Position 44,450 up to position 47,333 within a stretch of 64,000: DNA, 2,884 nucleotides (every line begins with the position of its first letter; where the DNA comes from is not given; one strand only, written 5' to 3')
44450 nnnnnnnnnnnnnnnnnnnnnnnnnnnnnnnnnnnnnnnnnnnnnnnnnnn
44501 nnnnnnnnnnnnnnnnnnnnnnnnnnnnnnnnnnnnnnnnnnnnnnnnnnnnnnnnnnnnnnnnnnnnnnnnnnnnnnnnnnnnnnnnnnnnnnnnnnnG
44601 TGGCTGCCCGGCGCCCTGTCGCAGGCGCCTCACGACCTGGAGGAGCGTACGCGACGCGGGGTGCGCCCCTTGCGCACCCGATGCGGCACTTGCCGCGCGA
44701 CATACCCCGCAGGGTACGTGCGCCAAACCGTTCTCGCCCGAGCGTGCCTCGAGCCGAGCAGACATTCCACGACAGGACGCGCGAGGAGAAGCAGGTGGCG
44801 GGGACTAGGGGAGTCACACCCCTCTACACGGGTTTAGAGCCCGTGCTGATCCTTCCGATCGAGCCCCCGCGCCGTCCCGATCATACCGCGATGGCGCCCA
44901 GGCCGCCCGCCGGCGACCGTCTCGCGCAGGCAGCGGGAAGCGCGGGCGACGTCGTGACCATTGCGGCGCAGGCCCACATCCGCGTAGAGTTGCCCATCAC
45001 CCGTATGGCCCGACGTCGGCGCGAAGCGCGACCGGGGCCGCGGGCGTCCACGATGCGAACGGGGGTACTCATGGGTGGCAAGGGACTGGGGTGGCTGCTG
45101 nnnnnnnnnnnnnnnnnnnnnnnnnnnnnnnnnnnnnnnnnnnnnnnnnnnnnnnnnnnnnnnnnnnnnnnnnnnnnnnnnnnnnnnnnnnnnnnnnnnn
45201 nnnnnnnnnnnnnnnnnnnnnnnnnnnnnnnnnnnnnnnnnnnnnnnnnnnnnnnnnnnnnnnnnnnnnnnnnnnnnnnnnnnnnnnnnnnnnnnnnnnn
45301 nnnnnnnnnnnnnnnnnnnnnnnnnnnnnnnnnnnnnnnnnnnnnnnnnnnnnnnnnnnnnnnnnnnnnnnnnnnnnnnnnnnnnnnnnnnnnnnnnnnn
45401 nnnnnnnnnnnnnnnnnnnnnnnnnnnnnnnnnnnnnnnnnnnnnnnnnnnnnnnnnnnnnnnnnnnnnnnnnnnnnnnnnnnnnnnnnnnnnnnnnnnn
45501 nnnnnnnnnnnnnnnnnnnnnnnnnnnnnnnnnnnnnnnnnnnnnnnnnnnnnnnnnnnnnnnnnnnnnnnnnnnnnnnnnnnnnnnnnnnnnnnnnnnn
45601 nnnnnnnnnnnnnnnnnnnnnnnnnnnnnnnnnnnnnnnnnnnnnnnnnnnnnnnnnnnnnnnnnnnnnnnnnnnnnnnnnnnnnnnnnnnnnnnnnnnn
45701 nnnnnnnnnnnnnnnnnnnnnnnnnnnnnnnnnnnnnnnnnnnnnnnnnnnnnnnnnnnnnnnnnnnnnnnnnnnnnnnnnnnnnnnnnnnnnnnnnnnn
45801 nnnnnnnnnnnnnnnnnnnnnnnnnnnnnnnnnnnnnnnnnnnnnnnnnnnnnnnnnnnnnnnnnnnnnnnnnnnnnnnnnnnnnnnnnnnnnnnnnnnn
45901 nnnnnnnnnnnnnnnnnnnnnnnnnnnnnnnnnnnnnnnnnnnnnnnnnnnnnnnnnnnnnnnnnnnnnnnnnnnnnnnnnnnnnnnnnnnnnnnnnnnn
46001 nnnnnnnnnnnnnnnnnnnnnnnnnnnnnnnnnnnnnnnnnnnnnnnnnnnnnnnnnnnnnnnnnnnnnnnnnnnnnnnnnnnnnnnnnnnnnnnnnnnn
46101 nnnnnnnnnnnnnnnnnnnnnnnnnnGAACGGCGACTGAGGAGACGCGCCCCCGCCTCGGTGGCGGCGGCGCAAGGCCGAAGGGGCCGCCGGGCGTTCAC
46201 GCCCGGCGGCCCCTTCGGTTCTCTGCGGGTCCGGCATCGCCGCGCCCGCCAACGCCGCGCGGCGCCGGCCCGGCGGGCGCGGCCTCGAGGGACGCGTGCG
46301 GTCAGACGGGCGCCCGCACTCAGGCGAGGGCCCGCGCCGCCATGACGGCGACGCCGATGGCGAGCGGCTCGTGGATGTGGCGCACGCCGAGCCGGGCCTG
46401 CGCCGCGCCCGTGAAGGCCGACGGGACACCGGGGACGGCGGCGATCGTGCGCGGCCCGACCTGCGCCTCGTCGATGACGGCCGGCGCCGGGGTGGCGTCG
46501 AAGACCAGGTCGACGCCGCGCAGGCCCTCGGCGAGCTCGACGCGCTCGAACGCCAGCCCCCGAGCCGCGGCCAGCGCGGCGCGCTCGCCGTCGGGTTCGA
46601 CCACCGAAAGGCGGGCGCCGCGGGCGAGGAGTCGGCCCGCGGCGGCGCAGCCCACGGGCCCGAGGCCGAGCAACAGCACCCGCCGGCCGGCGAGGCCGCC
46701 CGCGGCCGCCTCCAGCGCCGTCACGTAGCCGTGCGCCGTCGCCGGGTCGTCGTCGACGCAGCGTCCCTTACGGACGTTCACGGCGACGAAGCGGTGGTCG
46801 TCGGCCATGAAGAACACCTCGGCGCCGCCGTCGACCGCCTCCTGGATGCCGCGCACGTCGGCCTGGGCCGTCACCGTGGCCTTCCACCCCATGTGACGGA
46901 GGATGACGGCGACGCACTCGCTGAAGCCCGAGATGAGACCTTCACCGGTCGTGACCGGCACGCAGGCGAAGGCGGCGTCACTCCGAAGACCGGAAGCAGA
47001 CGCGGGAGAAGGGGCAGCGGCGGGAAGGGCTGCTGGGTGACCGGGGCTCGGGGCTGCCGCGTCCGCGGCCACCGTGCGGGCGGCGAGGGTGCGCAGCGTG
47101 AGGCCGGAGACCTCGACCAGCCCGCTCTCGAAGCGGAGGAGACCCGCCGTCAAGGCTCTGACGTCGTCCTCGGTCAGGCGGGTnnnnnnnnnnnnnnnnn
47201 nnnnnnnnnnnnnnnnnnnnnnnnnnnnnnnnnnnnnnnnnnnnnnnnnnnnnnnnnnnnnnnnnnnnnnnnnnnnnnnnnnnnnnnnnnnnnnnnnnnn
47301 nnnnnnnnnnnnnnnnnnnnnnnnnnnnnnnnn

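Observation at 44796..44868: Unannotated amber-suppressor tRNA carrying every structural idiosyncrasy of tRNA-Pyl (pylT)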

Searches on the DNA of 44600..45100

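Call 4: search_rna_families(source=window, start=44600, end=45100, threshold=evalue, max_evalue=10, show_alignments=3)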
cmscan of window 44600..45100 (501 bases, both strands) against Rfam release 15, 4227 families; matches with E-value up to 10: 1.
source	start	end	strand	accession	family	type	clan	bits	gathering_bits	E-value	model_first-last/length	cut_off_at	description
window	44611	44670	+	RF02347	ar45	Gene; sRNA;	-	12.9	40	3.5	1-148/148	no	Alphaproteobacterial sRNA ar45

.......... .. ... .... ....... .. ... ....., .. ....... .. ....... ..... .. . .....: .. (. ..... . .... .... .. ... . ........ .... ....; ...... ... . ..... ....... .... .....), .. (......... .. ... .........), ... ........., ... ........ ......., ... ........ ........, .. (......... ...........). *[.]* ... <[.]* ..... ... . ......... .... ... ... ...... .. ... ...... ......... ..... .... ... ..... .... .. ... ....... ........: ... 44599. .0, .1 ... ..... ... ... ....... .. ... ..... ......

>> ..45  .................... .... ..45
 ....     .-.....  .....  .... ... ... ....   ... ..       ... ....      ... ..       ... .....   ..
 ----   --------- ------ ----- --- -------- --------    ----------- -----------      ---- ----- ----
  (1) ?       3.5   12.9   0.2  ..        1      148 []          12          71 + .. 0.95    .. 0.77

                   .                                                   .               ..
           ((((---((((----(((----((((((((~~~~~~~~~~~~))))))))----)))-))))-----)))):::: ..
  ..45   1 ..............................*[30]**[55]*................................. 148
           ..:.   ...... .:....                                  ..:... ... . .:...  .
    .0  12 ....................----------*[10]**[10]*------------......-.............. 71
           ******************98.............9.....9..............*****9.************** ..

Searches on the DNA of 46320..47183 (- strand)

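Call 76: search_with_rna_model(model_id=R1, sources=[L008, L048, L058, L061, L062, L066, L070, L072, L075, L002, L007, L068, L078, L079, L073], max_evalue=0.01)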
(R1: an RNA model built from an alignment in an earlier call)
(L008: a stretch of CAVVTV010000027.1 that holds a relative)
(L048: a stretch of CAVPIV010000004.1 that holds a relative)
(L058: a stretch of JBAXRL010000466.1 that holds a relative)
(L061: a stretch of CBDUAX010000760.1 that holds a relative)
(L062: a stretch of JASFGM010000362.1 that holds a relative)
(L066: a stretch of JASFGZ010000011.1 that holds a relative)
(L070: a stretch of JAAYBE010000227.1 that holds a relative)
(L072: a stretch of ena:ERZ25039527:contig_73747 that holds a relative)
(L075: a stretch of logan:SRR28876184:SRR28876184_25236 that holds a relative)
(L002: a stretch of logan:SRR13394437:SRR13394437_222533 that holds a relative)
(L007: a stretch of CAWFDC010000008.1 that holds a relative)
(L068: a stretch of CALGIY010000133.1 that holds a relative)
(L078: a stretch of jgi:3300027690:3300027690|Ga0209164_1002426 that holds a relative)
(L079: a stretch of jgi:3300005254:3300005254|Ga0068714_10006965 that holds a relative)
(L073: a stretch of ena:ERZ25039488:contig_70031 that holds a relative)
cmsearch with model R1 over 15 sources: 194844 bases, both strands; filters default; matches with E-value up to 0.01: 7.
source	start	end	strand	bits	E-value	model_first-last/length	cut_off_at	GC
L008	10831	10903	+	101.1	3.8e-22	1-73/73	no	0.62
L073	14958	15030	-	96.3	5.6e-21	1-73/73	no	0.68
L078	6867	6939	+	90.7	1.3e-19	1-73/73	no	0.64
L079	6867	6939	+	90.7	1.3e-19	1-73/73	no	0.64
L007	12444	12516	+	87.5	8.4e-19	1-73/73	no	0.66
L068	6618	6686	+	80.3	4.9e-17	1-70/73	3'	0.58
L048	10778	10867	+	28.8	0.00024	1-73/73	no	0.64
